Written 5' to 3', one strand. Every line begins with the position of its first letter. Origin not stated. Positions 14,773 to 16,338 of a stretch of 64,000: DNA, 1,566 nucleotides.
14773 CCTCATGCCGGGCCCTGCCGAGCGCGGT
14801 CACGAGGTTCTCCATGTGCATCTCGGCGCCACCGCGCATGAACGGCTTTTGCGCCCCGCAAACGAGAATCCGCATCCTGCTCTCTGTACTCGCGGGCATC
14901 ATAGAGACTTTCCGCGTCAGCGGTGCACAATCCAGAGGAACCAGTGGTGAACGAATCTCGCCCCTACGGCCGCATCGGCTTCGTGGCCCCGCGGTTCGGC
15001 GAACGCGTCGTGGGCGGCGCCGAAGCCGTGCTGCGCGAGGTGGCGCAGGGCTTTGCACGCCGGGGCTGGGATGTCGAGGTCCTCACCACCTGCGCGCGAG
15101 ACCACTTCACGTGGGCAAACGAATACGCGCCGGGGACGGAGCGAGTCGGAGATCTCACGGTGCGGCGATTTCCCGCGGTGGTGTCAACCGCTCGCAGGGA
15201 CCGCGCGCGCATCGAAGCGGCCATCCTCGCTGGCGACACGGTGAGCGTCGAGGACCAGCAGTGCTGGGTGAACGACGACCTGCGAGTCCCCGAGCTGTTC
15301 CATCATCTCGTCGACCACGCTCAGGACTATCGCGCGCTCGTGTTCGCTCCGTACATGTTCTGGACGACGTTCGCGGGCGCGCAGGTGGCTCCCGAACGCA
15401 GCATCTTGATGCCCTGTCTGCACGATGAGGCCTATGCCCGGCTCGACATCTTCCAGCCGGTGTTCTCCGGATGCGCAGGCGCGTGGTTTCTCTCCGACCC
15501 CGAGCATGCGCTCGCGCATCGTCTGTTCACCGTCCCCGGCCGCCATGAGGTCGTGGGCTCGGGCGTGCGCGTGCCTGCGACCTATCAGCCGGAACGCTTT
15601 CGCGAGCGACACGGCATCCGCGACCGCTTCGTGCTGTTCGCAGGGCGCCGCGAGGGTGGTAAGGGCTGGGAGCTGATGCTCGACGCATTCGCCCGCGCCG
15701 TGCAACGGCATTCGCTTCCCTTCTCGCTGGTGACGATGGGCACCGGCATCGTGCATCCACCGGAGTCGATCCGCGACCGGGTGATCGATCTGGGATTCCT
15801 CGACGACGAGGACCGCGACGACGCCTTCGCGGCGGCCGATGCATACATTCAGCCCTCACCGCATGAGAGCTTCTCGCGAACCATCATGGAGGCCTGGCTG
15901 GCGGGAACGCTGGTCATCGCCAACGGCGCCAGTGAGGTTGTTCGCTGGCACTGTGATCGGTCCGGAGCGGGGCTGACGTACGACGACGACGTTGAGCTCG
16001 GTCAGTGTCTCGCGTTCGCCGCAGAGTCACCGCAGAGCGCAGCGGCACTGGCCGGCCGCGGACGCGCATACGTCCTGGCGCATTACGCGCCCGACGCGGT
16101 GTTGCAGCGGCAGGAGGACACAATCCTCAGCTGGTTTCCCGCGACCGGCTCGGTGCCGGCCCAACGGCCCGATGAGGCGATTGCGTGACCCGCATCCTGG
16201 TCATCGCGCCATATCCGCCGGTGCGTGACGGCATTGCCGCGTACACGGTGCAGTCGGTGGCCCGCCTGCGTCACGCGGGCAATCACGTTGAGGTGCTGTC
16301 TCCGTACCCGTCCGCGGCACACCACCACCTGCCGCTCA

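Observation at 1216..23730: Unrecognised ~42-aa tandem repeat shared by three secreted enzymes (metzincin protease, FG-GAP/FN3 protein, CHAP amidase)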

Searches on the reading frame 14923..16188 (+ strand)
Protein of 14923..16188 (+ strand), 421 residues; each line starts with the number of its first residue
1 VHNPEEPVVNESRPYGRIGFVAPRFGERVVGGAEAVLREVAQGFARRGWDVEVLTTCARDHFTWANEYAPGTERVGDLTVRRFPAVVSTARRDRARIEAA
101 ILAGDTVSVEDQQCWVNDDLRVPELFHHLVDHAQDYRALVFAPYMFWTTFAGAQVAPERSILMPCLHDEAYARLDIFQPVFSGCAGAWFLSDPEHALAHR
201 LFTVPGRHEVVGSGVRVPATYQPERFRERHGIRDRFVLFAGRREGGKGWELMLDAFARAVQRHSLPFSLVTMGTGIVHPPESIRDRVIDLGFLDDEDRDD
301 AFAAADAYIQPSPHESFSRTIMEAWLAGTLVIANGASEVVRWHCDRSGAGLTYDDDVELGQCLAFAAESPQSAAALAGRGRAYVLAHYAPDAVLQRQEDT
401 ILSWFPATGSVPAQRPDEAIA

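Call 18: search_protein_families(library=pfam, proteins=[window:14923-16188:+], max_evalue=0.001)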
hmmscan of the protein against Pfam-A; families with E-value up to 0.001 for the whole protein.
window:14923-16188:+ (421 aa): 4 families
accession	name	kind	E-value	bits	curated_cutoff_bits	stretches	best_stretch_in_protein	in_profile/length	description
PF13692.12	Glyco_trans_1_4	-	7.1e-12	46.2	27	1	236-341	3-116/142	Glycosyl transferases group 1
PF00534.26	Glycos_transf_1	-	3.3e-10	40.2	26.4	1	226-334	5-122/172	Glycosyl transferases group 1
PF13524.12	Glyco_trans_1_2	-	3.5e-05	24.2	25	1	286-395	28-140/144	Glycosyl transferase-like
PF13439.12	Glyco_transf_4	-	0.00015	22.3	28.5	1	30-84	1-55/170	Glycosyltransferase Family 4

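Call 42: search_protein_families(library=ncbifam, proteins=[window:14923-16188:+], max_evalue=0.00001)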
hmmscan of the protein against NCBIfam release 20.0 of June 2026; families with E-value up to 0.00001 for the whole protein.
window:14923-16188:+ (421 aa): 3 families
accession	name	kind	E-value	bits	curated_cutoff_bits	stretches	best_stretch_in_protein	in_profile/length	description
NF038295.1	EPS_HpsP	equivalog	2.4e-12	46.5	550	1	179-396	150-379/388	hormogonium polysaccharide biosynthesis glycosyltransferase HpsP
NF053787.1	GlcN_PG_synth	equivalog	1.7e-06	27.1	480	1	224-396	185-351/361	N-acetylglucosaminyl phosphatidylglycerol synthase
NF041876.1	EPS_EpsE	equivalog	3.1e-06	26.7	400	1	283-389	274-381/389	exopolysaccharide biosynthesis GT4 family glycosyltransferase EpsE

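Call 61: find_related_loci(query=window:14923-16188:+, collection=metagenome_contigs, flank=10000)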
Query window:14923-16188:+ (421 aa) in metagenome_contigs; peptide patterns used: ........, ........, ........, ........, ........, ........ (x = any residue, [..] = any of these).
459 stretches matched a pattern; 75 encode a relative of the query (tblastn E <= 1e-3); 75 distinct loci.
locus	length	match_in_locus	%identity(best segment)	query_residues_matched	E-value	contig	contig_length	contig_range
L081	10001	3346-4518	70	16-406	0e+0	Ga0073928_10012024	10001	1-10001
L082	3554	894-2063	69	16-404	1e-179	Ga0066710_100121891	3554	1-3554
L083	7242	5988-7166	67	9-404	2e-171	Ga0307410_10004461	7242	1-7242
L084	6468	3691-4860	67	16-404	2e-168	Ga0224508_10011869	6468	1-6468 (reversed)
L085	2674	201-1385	66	16-410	8e-177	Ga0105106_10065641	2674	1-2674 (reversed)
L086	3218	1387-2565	66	16-408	1e-173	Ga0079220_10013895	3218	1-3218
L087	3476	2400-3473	70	16-373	5e-172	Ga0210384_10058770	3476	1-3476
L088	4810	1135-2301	65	16-404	1e-163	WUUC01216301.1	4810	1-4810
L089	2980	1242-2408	64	16-404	3e-164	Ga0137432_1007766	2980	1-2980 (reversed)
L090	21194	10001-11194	57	16-410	3e-148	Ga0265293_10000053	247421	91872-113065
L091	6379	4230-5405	58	16-407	1e-146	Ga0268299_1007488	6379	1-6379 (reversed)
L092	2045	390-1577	59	14-408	7e-156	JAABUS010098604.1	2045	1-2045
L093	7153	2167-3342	58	16-407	2e-144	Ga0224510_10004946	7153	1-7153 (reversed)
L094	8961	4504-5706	56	4-402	6e-140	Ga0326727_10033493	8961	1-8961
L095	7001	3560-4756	55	1-401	2e-139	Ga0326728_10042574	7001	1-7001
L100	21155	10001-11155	56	17-401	3e-133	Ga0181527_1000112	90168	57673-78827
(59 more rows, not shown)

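Call 68: search_protein_families(library=pfam, proteins=[L100:7523-9922:-], max_evalue=1)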
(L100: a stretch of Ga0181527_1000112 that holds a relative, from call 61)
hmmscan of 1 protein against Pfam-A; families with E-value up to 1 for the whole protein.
L100:7523-9922:- (799 aa): 4 families
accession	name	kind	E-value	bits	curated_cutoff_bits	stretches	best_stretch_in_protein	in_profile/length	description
PF13570.13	Beta-prop_ACSF4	-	1.7e-10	41.3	133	3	71-265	126-275/329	Beta-alanine-activating enzyme, beta-propeller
PF13517.12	FG-GAP_3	-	0.00012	23.1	26.9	2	208-265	1-60/61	FG-GAP-like repeat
PF13540.12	RCC1_2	-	0.018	15.3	22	0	592-603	14-25/30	Regulator of chromosome condensation (RCC1) repeat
PF25292.1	Beta-prop_CGLA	-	0.8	9.5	26.8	0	205-237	78-110/316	Lambda-carrageenase beta-propeller domain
